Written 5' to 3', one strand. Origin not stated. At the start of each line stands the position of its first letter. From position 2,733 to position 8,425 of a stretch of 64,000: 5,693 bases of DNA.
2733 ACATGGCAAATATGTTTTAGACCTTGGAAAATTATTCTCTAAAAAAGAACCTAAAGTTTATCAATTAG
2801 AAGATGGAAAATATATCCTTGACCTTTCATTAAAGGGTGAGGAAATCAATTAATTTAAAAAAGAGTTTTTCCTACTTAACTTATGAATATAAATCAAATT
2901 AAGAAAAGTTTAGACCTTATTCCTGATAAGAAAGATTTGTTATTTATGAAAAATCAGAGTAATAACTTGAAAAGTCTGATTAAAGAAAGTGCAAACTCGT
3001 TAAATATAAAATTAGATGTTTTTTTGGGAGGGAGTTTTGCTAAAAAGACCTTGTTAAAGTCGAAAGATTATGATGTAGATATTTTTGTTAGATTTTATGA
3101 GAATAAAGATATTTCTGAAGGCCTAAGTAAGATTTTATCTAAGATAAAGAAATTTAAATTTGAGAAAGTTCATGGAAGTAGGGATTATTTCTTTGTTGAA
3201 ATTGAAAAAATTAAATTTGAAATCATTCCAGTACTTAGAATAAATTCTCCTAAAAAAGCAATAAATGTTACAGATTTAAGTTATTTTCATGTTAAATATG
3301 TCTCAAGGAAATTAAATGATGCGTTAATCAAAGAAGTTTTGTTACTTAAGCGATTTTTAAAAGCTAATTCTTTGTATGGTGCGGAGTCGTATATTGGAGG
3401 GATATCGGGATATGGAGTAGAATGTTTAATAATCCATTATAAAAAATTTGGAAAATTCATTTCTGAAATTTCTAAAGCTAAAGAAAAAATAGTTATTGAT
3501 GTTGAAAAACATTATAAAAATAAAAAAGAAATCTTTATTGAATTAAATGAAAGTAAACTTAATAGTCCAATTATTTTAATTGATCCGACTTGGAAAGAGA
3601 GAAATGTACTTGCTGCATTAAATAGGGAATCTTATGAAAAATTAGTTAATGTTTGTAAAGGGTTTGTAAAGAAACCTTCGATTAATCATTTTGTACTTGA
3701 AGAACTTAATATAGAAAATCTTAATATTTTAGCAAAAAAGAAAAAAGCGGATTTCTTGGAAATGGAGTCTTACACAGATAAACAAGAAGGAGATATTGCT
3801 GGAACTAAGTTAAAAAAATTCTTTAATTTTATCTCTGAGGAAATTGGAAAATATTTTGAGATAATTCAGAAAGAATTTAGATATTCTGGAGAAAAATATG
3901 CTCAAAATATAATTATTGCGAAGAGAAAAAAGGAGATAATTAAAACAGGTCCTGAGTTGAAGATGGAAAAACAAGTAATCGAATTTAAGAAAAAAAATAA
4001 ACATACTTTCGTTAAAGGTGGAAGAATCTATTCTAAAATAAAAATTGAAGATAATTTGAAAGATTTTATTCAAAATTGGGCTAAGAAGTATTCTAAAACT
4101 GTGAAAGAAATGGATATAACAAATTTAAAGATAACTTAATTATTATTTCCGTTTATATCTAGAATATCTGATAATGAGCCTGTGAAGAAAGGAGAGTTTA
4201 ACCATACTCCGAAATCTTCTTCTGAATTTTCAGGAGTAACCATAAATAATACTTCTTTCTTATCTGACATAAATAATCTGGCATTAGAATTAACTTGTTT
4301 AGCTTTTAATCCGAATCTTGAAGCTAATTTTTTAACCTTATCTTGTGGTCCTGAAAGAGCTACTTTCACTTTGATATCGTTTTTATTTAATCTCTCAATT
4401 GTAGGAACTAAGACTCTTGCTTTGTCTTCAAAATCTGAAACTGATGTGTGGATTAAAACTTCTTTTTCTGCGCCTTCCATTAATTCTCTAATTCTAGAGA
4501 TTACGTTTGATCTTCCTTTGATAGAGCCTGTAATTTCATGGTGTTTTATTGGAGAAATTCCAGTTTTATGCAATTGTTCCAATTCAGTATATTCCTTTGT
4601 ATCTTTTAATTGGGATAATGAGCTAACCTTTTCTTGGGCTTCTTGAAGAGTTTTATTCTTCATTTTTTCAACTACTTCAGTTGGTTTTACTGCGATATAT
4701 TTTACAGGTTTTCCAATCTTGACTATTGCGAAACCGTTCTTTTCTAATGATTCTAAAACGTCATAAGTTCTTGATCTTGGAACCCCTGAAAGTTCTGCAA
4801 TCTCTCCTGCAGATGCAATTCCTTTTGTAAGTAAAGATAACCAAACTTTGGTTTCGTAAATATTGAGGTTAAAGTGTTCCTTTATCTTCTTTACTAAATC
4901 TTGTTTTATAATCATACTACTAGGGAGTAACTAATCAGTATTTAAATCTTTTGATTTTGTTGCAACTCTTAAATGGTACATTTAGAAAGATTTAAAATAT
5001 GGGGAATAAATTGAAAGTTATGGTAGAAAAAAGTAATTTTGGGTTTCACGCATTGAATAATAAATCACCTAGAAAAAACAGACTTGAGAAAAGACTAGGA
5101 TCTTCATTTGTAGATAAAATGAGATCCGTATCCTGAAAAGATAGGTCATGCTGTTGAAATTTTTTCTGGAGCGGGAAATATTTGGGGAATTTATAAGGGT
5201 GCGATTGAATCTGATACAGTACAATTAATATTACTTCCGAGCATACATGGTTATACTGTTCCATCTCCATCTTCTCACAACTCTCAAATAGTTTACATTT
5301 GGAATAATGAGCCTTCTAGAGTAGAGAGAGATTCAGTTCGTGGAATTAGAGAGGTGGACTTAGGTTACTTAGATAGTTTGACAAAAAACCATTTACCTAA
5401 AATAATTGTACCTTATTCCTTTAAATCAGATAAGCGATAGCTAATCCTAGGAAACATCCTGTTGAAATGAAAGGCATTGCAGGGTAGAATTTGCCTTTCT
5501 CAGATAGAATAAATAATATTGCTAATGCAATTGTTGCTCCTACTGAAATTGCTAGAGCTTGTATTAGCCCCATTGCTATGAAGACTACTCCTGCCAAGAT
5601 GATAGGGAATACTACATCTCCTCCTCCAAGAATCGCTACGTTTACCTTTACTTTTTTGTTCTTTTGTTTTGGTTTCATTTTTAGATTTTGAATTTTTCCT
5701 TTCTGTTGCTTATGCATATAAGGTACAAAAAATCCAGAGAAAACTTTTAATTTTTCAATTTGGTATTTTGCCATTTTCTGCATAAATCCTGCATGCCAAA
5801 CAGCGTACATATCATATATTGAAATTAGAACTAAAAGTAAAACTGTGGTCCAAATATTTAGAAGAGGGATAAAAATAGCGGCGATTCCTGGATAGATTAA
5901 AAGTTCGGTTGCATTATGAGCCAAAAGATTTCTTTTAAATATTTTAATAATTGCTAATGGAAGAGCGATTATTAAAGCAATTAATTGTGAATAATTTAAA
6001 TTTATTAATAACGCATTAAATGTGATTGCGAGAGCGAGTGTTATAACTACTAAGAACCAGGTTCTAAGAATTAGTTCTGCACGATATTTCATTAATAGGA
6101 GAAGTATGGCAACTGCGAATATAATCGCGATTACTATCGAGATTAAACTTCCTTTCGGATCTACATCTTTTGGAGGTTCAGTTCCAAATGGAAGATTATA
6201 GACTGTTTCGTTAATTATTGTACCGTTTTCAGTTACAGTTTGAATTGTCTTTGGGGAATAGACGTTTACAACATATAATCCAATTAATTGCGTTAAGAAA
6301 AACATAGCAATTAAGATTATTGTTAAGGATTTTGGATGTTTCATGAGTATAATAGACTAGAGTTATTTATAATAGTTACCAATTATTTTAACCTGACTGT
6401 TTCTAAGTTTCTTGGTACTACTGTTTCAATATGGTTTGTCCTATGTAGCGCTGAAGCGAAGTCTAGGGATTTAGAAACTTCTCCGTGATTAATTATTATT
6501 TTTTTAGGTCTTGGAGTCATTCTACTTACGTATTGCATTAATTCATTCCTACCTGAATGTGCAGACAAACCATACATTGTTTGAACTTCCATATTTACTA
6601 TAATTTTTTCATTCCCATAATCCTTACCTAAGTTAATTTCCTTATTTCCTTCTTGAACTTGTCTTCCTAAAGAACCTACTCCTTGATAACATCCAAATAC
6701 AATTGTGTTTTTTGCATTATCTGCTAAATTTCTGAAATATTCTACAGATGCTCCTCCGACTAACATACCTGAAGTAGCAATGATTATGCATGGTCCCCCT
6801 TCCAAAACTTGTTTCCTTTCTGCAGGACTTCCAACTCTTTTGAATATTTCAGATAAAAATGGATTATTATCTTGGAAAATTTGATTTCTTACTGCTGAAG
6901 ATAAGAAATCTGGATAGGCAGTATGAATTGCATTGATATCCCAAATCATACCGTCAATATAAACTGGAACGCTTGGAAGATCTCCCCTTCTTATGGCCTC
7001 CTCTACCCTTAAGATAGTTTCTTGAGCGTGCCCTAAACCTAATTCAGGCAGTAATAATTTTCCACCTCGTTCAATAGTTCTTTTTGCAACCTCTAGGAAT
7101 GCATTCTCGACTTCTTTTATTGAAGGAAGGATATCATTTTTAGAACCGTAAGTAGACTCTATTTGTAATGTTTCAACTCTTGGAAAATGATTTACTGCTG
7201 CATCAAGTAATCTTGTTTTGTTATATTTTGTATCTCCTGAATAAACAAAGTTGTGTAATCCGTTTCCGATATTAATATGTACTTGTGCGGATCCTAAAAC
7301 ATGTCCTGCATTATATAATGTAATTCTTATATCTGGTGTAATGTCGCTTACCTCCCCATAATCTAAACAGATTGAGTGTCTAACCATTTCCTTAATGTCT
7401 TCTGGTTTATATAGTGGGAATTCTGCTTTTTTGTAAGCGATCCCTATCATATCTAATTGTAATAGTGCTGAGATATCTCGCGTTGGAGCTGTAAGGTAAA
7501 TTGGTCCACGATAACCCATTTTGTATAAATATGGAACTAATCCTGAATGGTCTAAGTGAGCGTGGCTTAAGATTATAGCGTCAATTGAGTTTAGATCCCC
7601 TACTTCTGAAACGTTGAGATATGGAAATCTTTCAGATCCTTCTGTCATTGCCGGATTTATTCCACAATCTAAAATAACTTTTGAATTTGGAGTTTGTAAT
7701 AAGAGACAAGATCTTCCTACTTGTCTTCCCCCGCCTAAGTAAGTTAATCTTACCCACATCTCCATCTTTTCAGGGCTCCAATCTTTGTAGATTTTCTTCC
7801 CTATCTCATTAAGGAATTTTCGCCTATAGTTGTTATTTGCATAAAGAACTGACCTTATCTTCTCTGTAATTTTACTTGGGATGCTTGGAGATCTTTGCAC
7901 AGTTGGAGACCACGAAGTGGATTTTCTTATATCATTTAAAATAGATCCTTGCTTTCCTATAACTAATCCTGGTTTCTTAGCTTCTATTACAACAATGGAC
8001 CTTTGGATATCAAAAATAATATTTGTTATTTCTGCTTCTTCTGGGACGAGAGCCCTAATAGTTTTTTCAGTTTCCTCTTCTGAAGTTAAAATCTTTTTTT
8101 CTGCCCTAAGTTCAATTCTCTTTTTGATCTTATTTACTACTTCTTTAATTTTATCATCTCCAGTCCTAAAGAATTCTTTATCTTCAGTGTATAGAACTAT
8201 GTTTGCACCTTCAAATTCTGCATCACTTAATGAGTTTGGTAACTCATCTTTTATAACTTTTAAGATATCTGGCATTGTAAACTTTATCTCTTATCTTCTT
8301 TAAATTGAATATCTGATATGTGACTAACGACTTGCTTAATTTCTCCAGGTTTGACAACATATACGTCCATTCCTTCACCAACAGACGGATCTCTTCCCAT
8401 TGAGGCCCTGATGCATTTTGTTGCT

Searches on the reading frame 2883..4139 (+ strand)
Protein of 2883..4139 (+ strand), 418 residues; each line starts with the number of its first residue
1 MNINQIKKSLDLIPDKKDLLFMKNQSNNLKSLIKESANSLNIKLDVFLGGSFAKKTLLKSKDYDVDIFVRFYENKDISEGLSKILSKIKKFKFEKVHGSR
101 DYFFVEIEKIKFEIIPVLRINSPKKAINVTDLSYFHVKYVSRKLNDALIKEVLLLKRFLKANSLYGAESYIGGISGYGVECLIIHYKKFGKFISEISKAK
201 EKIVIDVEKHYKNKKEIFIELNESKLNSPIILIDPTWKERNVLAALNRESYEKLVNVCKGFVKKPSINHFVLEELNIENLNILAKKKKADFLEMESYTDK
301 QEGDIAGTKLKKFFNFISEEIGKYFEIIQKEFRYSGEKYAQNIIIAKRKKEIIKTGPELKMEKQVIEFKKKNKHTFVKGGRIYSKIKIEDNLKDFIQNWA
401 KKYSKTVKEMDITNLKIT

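Call 24: search_protein_families(library=pfam, proteins=[window:2883-4139:+], max_evalue=0.001)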
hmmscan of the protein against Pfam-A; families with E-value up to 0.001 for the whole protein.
window:2883-4139:+ (418 aa): 3 families
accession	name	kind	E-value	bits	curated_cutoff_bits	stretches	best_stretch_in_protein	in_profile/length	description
PF09249.16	tRNA_NucTransf2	-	1.6e-29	102.8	27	1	151-270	2-112/113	tRNA nucleotidyltransferase, second domain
PF18144.7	SMODS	-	2e-06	28.5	26.5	1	23-121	25-134/164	Second Messenger Oligonucleotide or Dinucleotide Synthetase domain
PF01909.29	NTP_transf_2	-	2e-05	25.3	21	1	33-116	4-80/93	Nucleotidyltransferase domain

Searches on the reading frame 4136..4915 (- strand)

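Call 37: search_protein_families(library=pfam, proteins=[window:4136-4915:-], max_evalue=0.0001)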
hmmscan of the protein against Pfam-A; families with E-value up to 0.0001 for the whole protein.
window:4136-4915:- (259 aa): 2 families
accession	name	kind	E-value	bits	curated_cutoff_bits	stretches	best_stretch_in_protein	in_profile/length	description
PF01978.25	TrmB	-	1.1e-18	67.2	25.6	1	14-78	3-67/68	Sugar-specific transcriptional regulator TrmB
PF11495.14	Regulator_TrmB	-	1e-07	31.9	22.2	1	132-240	5-112/233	Archaeal transcriptional regulator TrmB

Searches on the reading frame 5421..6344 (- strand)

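Call 37: search_protein_families(library=pfam, proteins=[window:5421-6344:-], max_evalue=0.0001)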
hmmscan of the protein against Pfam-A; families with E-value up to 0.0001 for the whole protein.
window:5421-6344:- (307 aa): 1 family
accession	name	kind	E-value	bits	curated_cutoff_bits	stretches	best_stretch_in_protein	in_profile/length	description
PF06550.16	SPP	-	6.1e-15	55.9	23.9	1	63-306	32-279/283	Signal-peptide peptidase, presenilin aspartyl protease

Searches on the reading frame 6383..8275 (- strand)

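Call 37: search_protein_families(library=pfam, proteins=[window:6383-8275:-], max_evalue=0.0001)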
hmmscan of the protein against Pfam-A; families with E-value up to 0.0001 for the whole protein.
window:6383-8275:- (630 aa): 7 families
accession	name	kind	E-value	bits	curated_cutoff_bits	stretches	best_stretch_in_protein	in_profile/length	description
PF10996.14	Beta-Casp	-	7.4e-24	85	27.7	1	417-539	1-119/120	Beta-Casp domain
PF07521.17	RMMBL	-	3.4e-16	59.4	21.6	1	558-621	2-63/63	Zn-dependent metallo-hydrolase RNA specificity domain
PF17214.9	KH_TffA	-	5.6e-15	55.5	22.6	1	3-63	6-68/68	Transcription termination factor FttA, KH domain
PF16661.11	Lactamase_B_6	-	1.5e-13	51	27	1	192-360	1-173/193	Metallo-beta-lactamase superfamily domain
PF00753.33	Lactamase_B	-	1.1e-10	42.2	22.7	1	186-250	4-63/196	Metallo-beta-lactamase superfamily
PF12706.13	Lactamase_B_2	-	2.3e-07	31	27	1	200-354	3-148/200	Beta-lactamase superfamily domain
PF07650.23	KH_2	-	9.9e-05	22.5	22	1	79-119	11-53/78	KH domain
